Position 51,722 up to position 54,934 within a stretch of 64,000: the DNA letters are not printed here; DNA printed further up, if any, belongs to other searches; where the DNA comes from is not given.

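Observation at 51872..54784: Stand-alone AEP/PrimPol - SF2 helicase - HKD(PLD) nuclease fusion: candidate single-gene conflict system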

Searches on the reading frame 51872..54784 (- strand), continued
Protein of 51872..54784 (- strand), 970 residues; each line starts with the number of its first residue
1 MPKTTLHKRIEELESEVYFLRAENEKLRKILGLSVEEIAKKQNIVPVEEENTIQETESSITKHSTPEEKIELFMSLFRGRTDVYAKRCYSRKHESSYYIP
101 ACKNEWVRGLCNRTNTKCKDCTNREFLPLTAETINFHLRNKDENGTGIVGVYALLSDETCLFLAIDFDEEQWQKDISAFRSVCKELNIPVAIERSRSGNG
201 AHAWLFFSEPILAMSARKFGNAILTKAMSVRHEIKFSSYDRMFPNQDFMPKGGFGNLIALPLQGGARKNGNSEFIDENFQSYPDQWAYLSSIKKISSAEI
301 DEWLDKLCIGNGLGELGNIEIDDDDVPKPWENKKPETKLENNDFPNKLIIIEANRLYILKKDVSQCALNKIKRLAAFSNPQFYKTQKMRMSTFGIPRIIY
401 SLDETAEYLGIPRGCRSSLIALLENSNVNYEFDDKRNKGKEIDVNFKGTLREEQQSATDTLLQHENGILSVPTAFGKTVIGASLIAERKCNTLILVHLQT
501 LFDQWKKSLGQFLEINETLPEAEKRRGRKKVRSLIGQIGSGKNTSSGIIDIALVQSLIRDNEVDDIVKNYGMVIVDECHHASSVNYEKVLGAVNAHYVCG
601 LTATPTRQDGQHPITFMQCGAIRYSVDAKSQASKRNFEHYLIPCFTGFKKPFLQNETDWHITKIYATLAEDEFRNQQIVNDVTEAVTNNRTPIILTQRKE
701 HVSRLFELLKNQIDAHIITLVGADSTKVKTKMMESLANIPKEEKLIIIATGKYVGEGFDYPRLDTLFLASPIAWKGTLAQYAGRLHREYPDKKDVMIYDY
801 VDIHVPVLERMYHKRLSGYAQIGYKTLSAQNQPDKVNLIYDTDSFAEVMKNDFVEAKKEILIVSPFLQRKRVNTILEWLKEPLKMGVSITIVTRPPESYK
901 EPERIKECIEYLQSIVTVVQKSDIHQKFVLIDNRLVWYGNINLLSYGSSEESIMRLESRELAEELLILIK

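Call 15: find_homologous_proteins(query=window:51872-54784:-, max_evalue=0.00001)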
Query window:51872-54784:- (970 aa): 7988 proteins with E <= 0.00001 among 8000 candidates; the best 120 are listed.
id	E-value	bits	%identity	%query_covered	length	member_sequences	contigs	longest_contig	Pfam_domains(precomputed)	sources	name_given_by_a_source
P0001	0.0e+0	1875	85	100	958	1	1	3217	PF00270.36,PF22548.3,PF13091.13,PF04851.22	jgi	-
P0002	0.0e+0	1816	81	100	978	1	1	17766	PF00270.36,PF22548.3,PF13091.13,PF00271.38,PF04851.22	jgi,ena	-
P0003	0.0e+0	1815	81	100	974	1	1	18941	PF00270.36,PF22548.3,PF13091.13,PF04851.22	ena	-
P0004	0.0e+0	1762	78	100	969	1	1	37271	PF00270.36,PF22548.3,PF13091.13,PF04851.22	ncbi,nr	ncbi:helicase [Bacteroidia bacterium]|nr:helicase [Bacteroidia bacterium]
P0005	0.0e+0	1757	78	100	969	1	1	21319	PF00270.36,PF22548.3,PF13091.13,PF04851.22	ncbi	ncbi:TOTE conflict system archaeo-eukaryotic primase domain-containing protein [Dysgonomonas reticul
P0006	0.0e+0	1756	80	100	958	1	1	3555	PF00270.36,PF22548.3,PF13091.13,PF04851.22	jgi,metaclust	metaclust:\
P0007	0.0e+0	1750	79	99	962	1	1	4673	PF00270.36,PF22548.3,PF13091.13,PF04851.22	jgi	-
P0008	0.0e+0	1748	78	100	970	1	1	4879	PF00270.36,PF22548.3,PF13091.13,PF04851.22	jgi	jgi:superfamily II DNA or RNA helicase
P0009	0.0e+0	1743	77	100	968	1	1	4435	PF00270.36,PF22548.3,PF13091.13,PF00271.38,PF04851.22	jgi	jgi:superfamily II DNA or RNA helicase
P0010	0.0e+0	1739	78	100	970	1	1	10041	PF00270.36,PF22548.3,PF13091.13,PF04851.22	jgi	jgi:superfamily II DNA or RNA helicase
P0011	0.0e+0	1731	77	99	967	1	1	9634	PF00270.36,PF22548.3,PF13091.13,PF04851.22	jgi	jgi:superfamily II DNA or RNA helicase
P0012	0.0e+0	1731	77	99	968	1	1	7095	PF00270.36,PF22548.3,PF13091.13,PF04851.22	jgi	jgi:superfamily II DNA or RNA helicase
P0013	0.0e+0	1731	77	100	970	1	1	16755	PF00270.36,PF22548.3,PF13091.13,PF04851.22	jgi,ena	-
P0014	0.0e+0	1724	77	99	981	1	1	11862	PF00270.36,PF22548.3,PF13091.13,PF04851.22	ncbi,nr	ncbi:helicase [Bacteroidia bacterium]|nr:helicase [Bacteroidia bacterium]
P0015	0.0e+0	1723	76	99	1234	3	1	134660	PF00270.36,PF22548.3,PF13091.13,PF00149.34,PF04851.22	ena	-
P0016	0.0e+0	1722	76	100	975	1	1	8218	PF00270.36,PF22548.3,PF13091.13,PF04851.22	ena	-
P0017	0.0e+0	1722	76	100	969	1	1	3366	PF00270.36,PF22548.3,PF13091.13,PF04851.22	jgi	jgi:superfamily II DNA or RNA helicase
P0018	0.0e+0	1720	76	100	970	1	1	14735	PF00270.36,PF22548.3,PF13091.13,PF04851.22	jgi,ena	-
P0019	0.0e+0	1716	76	100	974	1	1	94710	PF00270.36,PF22548.3,PF13091.13,PF04851.22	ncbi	-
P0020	0.0e+0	1716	77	100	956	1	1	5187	PF00270.36,PF22548.3,PF13091.13,PF04851.22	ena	-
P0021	0.0e+0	1713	76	99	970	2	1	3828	PF00270.36,PF22548.3,PF13091.13,PF04851.22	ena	-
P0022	0.0e+0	1711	76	100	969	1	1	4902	PF00270.36,PF22548.3,PF13091.13,PF04851.22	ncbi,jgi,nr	ncbi:MAG: DEAD/DEAH box helicase family protein [Prevotellaceae bacterium]|jgi:superfamily II DNA or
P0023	0.0e+0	1697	75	99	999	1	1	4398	PF00270.36,PF22548.3,PF13091.13,PF04851.22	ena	-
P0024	0.0e+0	1695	76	100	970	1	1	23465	PF00270.36,PF22548.3,PF13091.13,PF04851.22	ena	-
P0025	0.0e+0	1680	80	92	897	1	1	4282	PF00270.36,PF22548.3,PF13091.13,PF04851.22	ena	-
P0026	0.0e+0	1680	74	100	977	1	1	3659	PF00270.36,PF00176.30,PF22548.3,PF13091.13,PF04851.22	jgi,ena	-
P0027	0.0e+0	1679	76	98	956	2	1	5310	PF00270.36,PF22548.3,PF13091.13,PF04851.22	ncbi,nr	ncbi:MAG: DEAD/DEAH box helicase family protein [Prevotellaceae bacterium]|nr:DEAD/DEAH box helicase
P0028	0.0e+0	1674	73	100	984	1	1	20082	PF00270.36,PF22548.3,PF13091.13,PF04851.22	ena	-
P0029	0.0e+0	1673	72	100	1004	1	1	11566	PF00270.36,PF22548.3,PF13091.13,PF04851.22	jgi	jgi:superfamily II DNA or RNA helicase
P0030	0.0e+0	1672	74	99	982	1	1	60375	PF00270.36,PF22548.3,PF13091.13,PF04851.22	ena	-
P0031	0.0e+0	1669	79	92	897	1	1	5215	PF00270.36,PF22548.3,PF13091.13,PF04851.22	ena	-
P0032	0.0e+0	1667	74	100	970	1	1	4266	PF00270.36,PF22548.3,PF13091.13,PF04851.22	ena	-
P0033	0.0e+0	1659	79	92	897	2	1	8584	PF00270.36,PF22548.3,PF13091.13,PF00271.38,PF04851.22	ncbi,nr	ncbi:MAG: DEAD/DEAH box helicase family protein [Prevotellaceae bacterium]|nr:DEAD/DEAH box helicase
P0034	0.0e+0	1648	73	99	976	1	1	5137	PF00270.36,PF22548.3,PF13091.13,PF04851.22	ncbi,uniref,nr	ncbi:helicase [Dysgonomonas sp. 521]|uniref:TOTE conflict system archaeo-eukaryotic primase domain-c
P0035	0.0e+0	1648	75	100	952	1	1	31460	PF00270.36,PF22548.3,PF13091.13,PF04851.22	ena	-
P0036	0.0e+0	1646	73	100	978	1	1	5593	PF00270.36,PF22548.3,PF13091.13,PF04851.22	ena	-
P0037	0.0e+0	1639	72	100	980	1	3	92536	PF00270.36,PF22548.3,PF04851.22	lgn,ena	-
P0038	0.0e+0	1635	72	99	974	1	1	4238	PF00270.36,PF22548.3,PF13091.13,PF04851.22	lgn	-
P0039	0.0e+0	1632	72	100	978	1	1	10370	PF00270.36,PF22548.3,PF13091.13,PF04851.22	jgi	jgi:superfamily II DNA or RNA helicase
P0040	0.0e+0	1631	72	99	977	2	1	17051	PF00270.36,PF22548.3,PF13091.13,PF04851.22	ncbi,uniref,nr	ncbi:DEAD/DEAH box helicase family protein [Dysgonomonas sp. 511]|uniref:TOTE conflict system archae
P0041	0.0e+0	1629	71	99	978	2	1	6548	PF00270.36,PF22548.3,PF13091.13,PF04851.22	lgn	-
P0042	0.0e+0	1621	71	99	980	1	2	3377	PF00270.36,PF22548.3,PF13091.13,PF04851.22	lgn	-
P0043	0.0e+0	1619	72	99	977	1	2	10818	PF00270.36,PF22548.3,PF13091.13,PF00271.38,PF04851.22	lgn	-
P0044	0.0e+0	1618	72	99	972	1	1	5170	PF00270.36,PF22548.3,PF04851.22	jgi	jgi:superfamily II DNA or RNA helicase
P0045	0.0e+0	1616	72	99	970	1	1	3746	PF00270.36,PF00176.30,PF22548.3,PF13091.13,PF04851.22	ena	-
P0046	0.0e+0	1615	72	99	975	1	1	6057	PF00270.36,PF22548.3,PF04851.22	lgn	-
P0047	0.0e+0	1610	70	100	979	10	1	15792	PF00270.36,PF22548.3,PF13091.13,PF04851.22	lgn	-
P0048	0.0e+0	1609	71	99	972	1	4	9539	PF00270.36,PF22548.3,PF13091.13,PF04851.22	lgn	-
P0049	0.0e+0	1607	72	99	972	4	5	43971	PF00270.36,PF22548.3,PF13091.13,PF04851.22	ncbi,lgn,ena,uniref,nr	ncbi:TOTE conflict system archaeo-eukaryotic primase domain-containing protein [Proteiniphilum sp. U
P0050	0.0e+0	1607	71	100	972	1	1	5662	PF00270.36,PF22548.3,PF04851.22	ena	-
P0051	0.0e+0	1606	71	99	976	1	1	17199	PF00270.36,PF22548.3,PF13091.13,PF04851.22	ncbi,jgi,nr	ncbi:MAG: DEAD/DEAH box helicase family protein [Prevotella sp.]|jgi:superfamily II DNA or RNA helic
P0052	0.0e+0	1605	72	99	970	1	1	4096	PF00270.36,PF22548.3,PF13091.13,PF04851.22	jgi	jgi:superfamily II DNA or RNA helicase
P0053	0.0e+0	1605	72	100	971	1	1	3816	PF00270.36,PF22548.3,PF13091.13,PF04851.22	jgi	jgi:superfamily II DNA or RNA helicase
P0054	0.0e+0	1605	73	99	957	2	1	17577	PF00270.36,PF22548.3,PF13091.13,PF04851.22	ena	-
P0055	0.0e+0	1604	72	100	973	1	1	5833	PF00270.36,PF22548.3,PF04851.22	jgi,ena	-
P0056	0.0e+0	1603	71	99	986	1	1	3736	PF00270.36,PF22548.3,PF13091.13,PF04851.22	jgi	jgi:superfamily II DNA or RNA helicase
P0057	0.0e+0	1601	71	99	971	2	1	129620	PF00270.36,PF22548.3,PF13091.13,PF04851.22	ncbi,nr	ncbi:helicase [Bacteroides sp. 519]|nr:helicase [Bacteroides sp. 519]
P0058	0.0e+0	1599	70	99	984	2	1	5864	PF00270.36,PF22548.3,PF04851.22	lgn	-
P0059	0.0e+0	1598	71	99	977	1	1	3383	PF00270.36,PF22548.3,PF04851.22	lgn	-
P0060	0.0e+0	1598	69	100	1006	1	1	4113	PF00270.36,PF22548.3,PF13091.13,PF04851.22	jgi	jgi:superfamily II DNA or RNA helicase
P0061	0.0e+0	1597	71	100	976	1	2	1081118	PF00270.36,PF22548.3,PF13091.13,PF04851.22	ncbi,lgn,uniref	ncbi:TOTE conflict system archaeo-eukaryotic primase domain-containing protein [Dysgonomonas termiti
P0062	0.0e+0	1593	72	99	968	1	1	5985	PF00270.36,PF22548.3,PF13091.13,PF00271.38,PF04851.22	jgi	jgi:superfamily II DNA or RNA helicase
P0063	0.0e+0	1590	70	99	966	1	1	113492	PF00270.36,PF22548.3,PF04851.22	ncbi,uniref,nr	ncbi:TOTE conflict system archaeo-eukaryotic primase domain-containing protein [Bacteroides sp. 224]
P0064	0.0e+0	1590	70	99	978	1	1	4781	PF00270.36,PF22548.3,PF13091.13,PF04851.22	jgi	jgi:superfamily II DNA or RNA helicase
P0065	0.0e+0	1587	70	100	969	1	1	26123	PF00270.36,PF22548.3,PF13091.13,PF04851.22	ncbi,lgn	-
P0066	0.0e+0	1587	70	99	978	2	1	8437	PF00270.36,PF22548.3,PF13091.13,PF04851.22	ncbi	-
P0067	0.0e+0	1587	71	99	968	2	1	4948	PF00270.36,PF22548.3,PF13091.13,PF04851.22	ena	-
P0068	0.0e+0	1586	71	99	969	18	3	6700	PF00270.36,PF22548.3,PF13091.13,PF04851.22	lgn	-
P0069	0.0e+0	1579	70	100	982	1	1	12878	PF00270.36,PF22548.3,PF13091.13,PF04851.22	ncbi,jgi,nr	ncbi:MAG: DEAD/DEAH box helicase family protein [Tannerellaceae bacterium]|jgi:superfamily II DNA or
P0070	0.0e+0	1574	70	99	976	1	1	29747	PF00270.36,PF22548.3,PF13091.13,PF04851.22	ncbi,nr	ncbi:DEAD/DEAH box helicase family protein [Bacteroidales bacterium OttesenSCG-928-A17]|nr:DEAD/DEAH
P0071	0.0e+0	1572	70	99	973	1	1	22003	PF00270.36,PF22548.3,PF13091.13,PF00271.38,PF04851.22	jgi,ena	-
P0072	0.0e+0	1572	70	100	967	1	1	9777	PF00270.36,PF22548.3,PF13091.13,PF04851.22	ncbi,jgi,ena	-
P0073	0.0e+0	1570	70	99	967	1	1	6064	PF00270.36,PF22548.3,PF04851.22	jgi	jgi:Uncharacterized protein conserved in bacteria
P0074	0.0e+0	1569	70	98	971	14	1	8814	PF00270.36,PF22548.3,PF13091.13,PF00271.38,PF04851.22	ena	-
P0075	0.0e+0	1558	69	99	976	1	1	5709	PF00270.36,PF22548.3,PF13091.13,PF04851.22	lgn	-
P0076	0.0e+0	1558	69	99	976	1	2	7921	PF00270.36,PF22548.3,PF13091.13,PF04851.22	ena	-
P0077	0.0e+0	1543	69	99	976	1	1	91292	PF00270.36,PF22548.3,PF13091.13,PF04851.22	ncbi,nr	ncbi:superfamily II DNA or RNA helicase [Dysgonomonadaceae bacterium PH5-43]|nr:superfamily II DNA o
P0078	0.0e+0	1537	69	99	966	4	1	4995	PF00270.36,PF22548.3,PF13091.13,PF00271.38,PF04851.22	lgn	-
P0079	0.0e+0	1534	78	87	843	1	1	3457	PF00270.36,PF22548.3,PF13091.13,PF04851.22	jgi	jgi:superfamily II DNA or RNA helicase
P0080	0.0e+0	1533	73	94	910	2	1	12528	PF00270.36,PF22548.3,PF04851.22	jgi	jgi:superfamily II DNA or RNA helicase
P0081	0.0e+0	1533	68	100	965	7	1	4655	PF00270.36,PF22548.3,PF13091.13,PF04851.22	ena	-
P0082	0.0e+0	1527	69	98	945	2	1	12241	PF00270.36,PF22548.3,PF13091.13,PF00271.38,PF04851.22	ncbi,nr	ncbi:MAG: DEAD/DEAH box helicase family protein [Dysgonamonadaceae bacterium]|nr:DEAD/DEAH box helic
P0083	0.0e+0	1520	68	99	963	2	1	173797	PF00270.36,PF22548.3,PF00271.38,PF04851.22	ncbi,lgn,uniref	ncbi:DEAD/DEAH box helicase family protein [Proteiniphilum sp.]|uniref:TOTE conflict system archaeo-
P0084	0.0e+0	1512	81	83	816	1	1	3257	PF00270.36,PF22548.3,PF04851.22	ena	-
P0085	0.0e+0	1479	66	99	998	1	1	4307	PF00270.36,PF00176.30,PF22548.3,PF13091.13,PF00271.38,PF04851.22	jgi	jgi:superfamily II DNA or RNA helicase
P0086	0.0e+0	1477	80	81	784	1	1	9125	PF00270.36,PF22548.3,PF13091.13,PF04851.22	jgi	jgi:superfamily II DNA or RNA helicase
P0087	0.0e+0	1388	65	99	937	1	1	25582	PF00270.36,PF22548.3,PF04851.22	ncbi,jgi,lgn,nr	ncbi:MAG: DEAD/DEAH box helicase family protein [Culturomica sp.]|jgi:superfamily II DNA or RNA heli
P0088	0.0e+0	1328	77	77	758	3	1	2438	PF00270.36,PF22548.3,PF04851.22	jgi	jgi:superfamily II DNA or RNA helicase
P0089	0.0e+0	1287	59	99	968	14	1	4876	PF00270.36,PF22548.3,PF13091.13,PF00271.38,PF04851.22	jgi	-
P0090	0.0e+0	1287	72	46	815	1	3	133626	PF22548.3,PF04851.22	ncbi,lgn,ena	-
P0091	0.0e+0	1284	72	46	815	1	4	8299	PF22548.3,PF04851.22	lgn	-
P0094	0.0e+0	1260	78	73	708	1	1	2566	PF00270.36,PF22548.3,PF13091.13,PF04851.22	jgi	jgi:superfamily II DNA or RNA helicase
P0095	0.0e+0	1254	71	78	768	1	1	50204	PF00270.36,PF22548.3,PF13091.13,PF04851.22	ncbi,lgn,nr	ncbi:DEAD/DEAH box helicase family protein [Alistipes sp. OttesenSCG-928-B03]|nr:DEAD/DEAH box helic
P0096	0.0e+0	1247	76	74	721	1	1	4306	PF00270.36,PF22548.3,PF13091.13,PF00271.38,PF04851.22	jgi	jgi:superfamily II DNA or RNA helicase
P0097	0.0e+0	1238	74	73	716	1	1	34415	PF00270.36,PF22548.3,PF04851.22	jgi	jgi:superfamily II DNA or RNA helicase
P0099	0.0e+0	1198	72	75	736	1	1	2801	PF00270.36,PF22548.3,PF13091.13,PF00271.38,PF04851.22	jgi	jgi:superfamily II DNA or RNA helicase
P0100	0.0e+0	1180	55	99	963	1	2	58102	PF00270.36,PF22548.3,PF13091.13,PF04851.22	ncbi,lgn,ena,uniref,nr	ncbi:MAG: type III restriction protein res subunit [Candidatus Saganbacteria bacterium]|uniref:Type 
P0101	0.0e+0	1174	56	98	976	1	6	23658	PF00270.36,PF22548.3,PF13091.13,PF00271.38,PF04851.22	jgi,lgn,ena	jgi:superfamily II DNA or RNA helicase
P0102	0.0e+0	1170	71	74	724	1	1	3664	PF00270.36,PF22548.3,PF04851.22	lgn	-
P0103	0.0e+0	1168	56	99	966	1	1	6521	PF00270.36,PF22548.3,PF13091.13,PF00271.38,PF04851.22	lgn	-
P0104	0.0e+0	1168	56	99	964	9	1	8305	PF00270.36,PF22548.3,PF13091.13,PF00271.38,PF04851.22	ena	-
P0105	0.0e+0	1167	55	99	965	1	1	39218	PF00270.36,PF22548.3,PF13091.13,PF04851.22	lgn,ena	-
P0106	0.0e+0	1163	54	98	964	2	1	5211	PF00270.36,PF22548.3,PF13091.13,PF04851.22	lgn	-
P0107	0.0e+0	1161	56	94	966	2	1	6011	PF00270.36,PF22548.3,PF13091.13,PF04851.22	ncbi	-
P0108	0.0e+0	1158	54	99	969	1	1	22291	PF00270.36,PF22548.3,PF13091.13,PF04851.22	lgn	-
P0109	0.0e+0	1157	53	100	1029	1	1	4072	PF00270.36,PF22548.3,PF13091.13,PF00271.38,PF04851.22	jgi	jgi:superfamily II DNA or RNA helicase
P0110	0.0e+0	1151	77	68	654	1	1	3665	PF00270.36,PF22548.3,PF04851.22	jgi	-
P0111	0.0e+0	1145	54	98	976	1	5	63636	PF00270.36,PF22548.3,PF13091.13,PF00271.38,PF04851.22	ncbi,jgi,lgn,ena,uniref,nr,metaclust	ncbi:helicase [candidate division WOR-1 bacterium RIFOXYB2_FULL_42_35]|uniref:Helicase n=1 Tax=candi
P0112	0.0e+0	1142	53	99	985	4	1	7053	PF00270.36,PF22548.3,PF13091.13,PF04851.22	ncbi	-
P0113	0.0e+0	1140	55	98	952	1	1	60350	PF00270.36,PF22548.3,PF13091.13,PF04851.22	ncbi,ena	-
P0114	0.0e+0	1139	72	69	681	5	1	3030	PF00270.36,PF22548.3,PF04851.22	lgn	-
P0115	0.0e+0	1139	53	100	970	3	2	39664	PF00270.36,PF22548.3,PF13091.13,PF00271.38,PF04851.22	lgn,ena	-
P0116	0.0e+0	1138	53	100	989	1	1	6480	PF00270.36,PF22548.3,PF13091.13,PF00271.38,PF04851.22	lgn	-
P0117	0.0e+0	1138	54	100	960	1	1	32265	PF00270.36,PF22548.3,PF13091.13,PF04851.22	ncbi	-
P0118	0.0e+0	1136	54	100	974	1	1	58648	PF00270.36,PF22548.3,PF13091.13,PF00271.38,PF04851.22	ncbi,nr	ncbi:MAG: DEAD/DEAH box helicase family protein [Firmicutes bacterium]|nr:DEAD/DEAH box helicase fam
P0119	0.0e+0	1136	56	92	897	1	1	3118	PF00270.36,PF22548.3,PF13091.13,PF04851.22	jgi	-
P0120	0.0e+0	1135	53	100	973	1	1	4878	PF00270.36,PF22548.3,PF13091.13,PF00271.38,PF04851.22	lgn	-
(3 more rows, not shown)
